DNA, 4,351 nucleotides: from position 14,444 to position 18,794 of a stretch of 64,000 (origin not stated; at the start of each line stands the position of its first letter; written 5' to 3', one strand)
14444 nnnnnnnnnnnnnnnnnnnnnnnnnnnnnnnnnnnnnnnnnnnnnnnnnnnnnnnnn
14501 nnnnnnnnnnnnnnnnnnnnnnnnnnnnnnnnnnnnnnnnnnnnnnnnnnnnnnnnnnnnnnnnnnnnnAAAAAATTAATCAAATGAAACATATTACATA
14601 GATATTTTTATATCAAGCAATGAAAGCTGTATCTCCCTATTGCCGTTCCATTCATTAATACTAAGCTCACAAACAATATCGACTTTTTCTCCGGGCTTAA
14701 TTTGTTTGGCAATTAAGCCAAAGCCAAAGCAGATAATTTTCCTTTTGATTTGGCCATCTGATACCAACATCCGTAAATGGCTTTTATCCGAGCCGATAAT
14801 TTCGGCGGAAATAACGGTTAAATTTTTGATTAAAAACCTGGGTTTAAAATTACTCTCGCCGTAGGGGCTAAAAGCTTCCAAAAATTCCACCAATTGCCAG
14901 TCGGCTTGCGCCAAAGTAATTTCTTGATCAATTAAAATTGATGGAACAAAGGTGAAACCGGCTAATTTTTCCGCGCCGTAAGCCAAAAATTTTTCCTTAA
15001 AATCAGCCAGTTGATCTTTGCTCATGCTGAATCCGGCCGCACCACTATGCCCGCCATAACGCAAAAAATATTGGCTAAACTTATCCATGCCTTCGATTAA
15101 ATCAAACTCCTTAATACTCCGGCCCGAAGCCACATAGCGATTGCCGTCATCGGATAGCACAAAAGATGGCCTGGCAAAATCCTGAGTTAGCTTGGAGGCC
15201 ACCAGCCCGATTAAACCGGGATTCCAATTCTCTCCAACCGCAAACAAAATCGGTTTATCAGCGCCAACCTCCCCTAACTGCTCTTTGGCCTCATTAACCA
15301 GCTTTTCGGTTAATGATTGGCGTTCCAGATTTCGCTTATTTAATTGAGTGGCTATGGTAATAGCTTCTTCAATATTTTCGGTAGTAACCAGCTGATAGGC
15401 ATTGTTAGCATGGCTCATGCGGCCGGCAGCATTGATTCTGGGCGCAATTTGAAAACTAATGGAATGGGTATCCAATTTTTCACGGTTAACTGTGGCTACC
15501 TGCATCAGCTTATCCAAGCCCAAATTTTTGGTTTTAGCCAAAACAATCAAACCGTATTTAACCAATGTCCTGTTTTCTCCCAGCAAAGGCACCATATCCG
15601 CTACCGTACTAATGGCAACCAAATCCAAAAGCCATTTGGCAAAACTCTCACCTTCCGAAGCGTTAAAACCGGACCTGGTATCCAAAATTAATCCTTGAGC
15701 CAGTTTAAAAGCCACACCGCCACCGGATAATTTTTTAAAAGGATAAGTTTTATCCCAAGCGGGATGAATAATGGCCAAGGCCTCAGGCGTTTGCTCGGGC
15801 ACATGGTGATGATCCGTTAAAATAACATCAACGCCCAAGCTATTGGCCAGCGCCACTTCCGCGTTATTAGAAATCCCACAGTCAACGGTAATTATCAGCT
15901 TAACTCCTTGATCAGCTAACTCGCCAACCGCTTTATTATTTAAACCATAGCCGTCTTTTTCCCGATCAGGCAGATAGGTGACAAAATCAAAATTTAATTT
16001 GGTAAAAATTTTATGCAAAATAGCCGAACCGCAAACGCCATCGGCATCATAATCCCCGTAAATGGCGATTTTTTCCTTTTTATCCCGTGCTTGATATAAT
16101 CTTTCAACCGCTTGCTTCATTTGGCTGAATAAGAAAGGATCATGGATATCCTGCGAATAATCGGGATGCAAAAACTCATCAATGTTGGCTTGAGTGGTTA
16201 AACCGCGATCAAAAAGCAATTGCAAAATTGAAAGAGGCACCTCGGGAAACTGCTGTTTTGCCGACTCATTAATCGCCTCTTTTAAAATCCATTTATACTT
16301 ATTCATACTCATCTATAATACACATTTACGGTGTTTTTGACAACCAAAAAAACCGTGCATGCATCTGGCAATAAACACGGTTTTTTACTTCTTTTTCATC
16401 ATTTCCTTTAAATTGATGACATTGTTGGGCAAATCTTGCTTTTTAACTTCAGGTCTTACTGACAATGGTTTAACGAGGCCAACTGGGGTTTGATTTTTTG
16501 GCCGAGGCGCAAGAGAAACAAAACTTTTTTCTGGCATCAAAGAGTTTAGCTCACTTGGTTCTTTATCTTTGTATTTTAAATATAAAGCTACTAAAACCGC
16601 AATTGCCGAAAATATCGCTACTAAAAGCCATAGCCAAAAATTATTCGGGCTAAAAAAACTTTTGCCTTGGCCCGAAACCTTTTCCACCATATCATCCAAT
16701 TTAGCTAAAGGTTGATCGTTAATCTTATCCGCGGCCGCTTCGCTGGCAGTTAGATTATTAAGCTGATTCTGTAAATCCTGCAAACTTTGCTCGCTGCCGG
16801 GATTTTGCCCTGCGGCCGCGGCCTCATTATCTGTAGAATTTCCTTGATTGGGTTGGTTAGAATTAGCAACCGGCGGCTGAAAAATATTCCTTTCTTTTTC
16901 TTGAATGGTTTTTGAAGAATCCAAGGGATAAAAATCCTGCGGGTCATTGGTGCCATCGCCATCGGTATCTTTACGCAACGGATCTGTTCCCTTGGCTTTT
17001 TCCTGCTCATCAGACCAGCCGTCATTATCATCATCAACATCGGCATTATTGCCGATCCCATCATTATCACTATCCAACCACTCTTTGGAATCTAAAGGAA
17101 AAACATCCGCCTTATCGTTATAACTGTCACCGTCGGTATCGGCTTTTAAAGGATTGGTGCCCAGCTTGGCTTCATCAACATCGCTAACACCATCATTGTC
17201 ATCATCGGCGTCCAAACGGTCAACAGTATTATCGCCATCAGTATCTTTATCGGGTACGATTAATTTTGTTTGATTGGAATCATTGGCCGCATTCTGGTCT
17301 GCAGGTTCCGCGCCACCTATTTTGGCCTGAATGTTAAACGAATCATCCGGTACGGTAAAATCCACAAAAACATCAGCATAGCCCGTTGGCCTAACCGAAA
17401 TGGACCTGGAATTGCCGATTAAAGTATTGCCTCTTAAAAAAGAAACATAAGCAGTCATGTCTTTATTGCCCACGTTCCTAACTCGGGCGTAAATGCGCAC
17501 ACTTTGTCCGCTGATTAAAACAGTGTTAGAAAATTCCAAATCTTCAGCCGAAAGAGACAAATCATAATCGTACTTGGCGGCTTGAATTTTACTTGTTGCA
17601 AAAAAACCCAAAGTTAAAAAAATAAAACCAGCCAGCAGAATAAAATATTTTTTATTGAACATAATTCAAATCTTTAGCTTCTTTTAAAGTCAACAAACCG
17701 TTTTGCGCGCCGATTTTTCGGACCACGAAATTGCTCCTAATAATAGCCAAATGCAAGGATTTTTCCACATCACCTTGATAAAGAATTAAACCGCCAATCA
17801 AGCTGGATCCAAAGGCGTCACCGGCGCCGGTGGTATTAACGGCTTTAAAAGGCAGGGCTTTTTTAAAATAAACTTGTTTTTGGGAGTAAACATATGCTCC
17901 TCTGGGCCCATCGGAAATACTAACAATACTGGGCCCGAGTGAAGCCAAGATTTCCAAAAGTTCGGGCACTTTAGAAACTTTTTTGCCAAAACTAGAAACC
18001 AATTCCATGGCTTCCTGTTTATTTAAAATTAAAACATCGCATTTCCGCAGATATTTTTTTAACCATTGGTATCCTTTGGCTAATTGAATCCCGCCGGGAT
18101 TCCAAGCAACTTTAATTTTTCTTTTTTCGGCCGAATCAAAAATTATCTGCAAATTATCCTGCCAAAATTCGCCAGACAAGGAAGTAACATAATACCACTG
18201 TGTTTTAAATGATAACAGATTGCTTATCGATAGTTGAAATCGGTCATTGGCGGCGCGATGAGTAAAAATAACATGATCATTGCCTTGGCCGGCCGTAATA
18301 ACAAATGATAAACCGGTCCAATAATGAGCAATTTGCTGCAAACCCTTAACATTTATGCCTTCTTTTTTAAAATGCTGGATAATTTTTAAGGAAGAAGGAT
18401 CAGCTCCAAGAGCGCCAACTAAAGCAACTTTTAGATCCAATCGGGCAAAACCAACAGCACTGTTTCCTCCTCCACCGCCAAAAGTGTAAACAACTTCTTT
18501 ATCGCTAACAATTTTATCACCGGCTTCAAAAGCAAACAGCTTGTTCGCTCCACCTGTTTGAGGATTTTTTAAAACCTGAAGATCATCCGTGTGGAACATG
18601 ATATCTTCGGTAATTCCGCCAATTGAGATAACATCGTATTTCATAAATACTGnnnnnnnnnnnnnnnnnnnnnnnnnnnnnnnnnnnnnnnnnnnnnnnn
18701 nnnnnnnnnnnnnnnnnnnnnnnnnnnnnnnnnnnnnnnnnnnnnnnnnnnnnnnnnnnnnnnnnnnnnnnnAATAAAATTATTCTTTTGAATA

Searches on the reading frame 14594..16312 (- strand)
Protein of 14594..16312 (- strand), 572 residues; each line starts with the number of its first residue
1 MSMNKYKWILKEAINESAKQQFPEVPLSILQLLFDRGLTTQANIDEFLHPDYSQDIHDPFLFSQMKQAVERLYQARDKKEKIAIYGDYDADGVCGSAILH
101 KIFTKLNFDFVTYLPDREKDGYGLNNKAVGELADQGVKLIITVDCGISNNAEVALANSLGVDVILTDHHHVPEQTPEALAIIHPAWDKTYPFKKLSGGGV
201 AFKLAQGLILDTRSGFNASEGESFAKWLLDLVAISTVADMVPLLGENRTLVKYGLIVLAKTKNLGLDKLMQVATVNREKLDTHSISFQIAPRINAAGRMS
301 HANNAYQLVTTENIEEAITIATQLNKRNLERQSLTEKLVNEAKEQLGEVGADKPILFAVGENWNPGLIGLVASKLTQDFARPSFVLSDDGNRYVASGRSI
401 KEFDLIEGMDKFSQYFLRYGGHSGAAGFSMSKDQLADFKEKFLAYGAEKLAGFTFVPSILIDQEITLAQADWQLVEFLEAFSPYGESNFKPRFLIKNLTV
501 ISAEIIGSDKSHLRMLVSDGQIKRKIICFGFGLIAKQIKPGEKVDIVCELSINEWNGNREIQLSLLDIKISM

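Call 31: search_protein_families(library=pfam, proteins=[window:14594-16312:-], max_evalue=0.00001)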
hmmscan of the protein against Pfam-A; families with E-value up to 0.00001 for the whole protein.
window:14594-16312:- (572 aa): 3 families
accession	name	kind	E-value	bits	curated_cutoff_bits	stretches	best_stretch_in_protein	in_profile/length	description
PF17768.7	RecJ_OB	-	1.6e-27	96.1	27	1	461-566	1-106/107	RecJ OB domain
PF01368.27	DHH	-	1.3e-22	80.9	28.1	1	81-235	1-124/125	DHH family, N-terminal domain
PF02272.25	DHHA1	-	1.1e-10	42.3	25.9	1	353-443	2-97/102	DHHA1 domain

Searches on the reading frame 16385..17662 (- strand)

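Call 31: search_protein_families(library=pfam, proteins=[window:16385-17662:-], max_evalue=0.00001)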
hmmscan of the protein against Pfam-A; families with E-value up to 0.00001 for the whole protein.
window:16385-17662:- (425 aa): 1 family
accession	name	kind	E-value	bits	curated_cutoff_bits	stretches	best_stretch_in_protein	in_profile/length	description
PF18884.5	TSP3_bac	-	4.9e-12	45.9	25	2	210-230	1-21/22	Bacterial TSP3 repeat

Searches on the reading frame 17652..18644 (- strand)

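Call 31: search_protein_families(library=pfam, proteins=[window:17652-18644:-], max_evalue=0.00001)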
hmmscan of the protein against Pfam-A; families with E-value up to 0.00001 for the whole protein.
window:17652-18644:- (330 aa): 1 family
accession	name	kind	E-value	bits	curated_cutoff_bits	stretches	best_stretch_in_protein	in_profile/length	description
PF00294.29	PfkB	-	1.8e-41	142.9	25.8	1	40-317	18-299/302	pfkB family carbohydrate kinase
